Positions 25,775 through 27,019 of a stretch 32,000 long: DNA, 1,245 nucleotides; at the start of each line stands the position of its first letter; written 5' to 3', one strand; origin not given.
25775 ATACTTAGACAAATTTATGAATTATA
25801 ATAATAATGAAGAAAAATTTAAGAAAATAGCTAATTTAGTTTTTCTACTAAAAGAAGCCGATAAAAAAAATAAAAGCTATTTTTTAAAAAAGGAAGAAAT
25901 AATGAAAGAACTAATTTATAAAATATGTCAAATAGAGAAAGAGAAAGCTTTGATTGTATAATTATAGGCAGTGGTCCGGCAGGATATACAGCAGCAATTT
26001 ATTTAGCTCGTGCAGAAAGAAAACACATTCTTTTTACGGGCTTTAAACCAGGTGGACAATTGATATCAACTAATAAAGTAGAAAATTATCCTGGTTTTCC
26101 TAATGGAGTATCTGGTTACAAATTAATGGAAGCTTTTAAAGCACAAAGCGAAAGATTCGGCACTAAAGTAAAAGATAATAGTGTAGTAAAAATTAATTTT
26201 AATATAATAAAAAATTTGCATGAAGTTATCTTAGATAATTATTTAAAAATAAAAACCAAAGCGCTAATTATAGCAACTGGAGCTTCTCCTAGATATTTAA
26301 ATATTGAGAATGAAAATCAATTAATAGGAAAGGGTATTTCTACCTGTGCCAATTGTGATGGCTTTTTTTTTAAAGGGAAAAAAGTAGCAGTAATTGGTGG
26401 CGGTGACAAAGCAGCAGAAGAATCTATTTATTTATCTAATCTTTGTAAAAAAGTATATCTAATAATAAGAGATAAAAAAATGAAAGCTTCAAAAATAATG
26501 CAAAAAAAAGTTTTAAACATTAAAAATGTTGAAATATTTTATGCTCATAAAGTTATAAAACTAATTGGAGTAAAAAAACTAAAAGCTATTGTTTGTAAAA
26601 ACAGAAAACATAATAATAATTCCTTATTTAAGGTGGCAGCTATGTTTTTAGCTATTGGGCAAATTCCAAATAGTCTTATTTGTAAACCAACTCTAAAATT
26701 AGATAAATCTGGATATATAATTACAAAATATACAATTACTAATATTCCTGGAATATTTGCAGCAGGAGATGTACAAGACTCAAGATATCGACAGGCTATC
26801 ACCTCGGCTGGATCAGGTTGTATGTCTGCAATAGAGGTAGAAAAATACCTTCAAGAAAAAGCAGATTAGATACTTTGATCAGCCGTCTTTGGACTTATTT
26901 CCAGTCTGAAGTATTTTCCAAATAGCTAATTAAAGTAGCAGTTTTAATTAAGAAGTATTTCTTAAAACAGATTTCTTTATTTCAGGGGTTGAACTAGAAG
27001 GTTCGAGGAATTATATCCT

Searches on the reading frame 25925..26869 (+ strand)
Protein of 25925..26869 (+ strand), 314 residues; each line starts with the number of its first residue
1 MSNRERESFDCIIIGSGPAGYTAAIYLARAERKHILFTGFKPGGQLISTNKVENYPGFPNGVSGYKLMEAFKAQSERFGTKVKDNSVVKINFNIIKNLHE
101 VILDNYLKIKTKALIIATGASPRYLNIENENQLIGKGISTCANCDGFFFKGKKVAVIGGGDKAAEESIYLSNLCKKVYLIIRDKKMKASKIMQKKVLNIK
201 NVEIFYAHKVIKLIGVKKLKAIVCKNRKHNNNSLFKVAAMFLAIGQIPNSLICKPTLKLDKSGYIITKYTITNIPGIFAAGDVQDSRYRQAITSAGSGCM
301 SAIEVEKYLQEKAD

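Call 9: search_protein_families(library=pfam, proteins=[window:25925-26869:+], max_evalue=0.01)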
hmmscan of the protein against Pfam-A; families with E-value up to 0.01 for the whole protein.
window:25925-26869:+ (314 aa): 10 families
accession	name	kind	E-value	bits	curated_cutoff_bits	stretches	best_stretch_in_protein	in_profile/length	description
PF07992.20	Pyr_redox_2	-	2.7e-45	155.5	26.1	1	9-298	1-291/291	Pyridine nucleotide-disulphide oxidoreductase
PF13738.12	Pyr_redox_3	-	3.6e-16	59.7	30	1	95-281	110-305/305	Pyridine nucleotide-disulphide oxidoreductase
PF00070.33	Pyr_redox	-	2.5e-10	41.1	22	1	153-223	1-78/82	Pyridine nucleotide-disulphide oxidoreductase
PF00890.30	FAD_binding_2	-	2e-05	24.4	20.4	1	10-42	1-33/414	FAD binding domain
PF01134.28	GIDA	-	2.8e-05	23.8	22.1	1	10-38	1-29/391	Glucose inhibited division protein A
PF03486.20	HI0933_like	-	6.9e-05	22.9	50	0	10-39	2-31/244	HI0933-like protein Rossmann domain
PF01946.23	Thi4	-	0.00034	20.4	26.2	0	9-34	18-44/235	Thi4 family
PF13434.12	Lys_Orn_oxgnase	-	0.003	17.2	21.3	0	103-188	140-227/339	L-lysine 6-monooxygenase/L-ornithine 5-monooxygenase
PF12831.13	FAD_oxidored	-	0.004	16.9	27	0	10-37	1-28/416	FAD dependent oxidoreductase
PF13450.12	NAD_binding_8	-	0.0051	17.5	21.9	1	13-49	1-38/68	NAD(P)-binding Rossmann-like domain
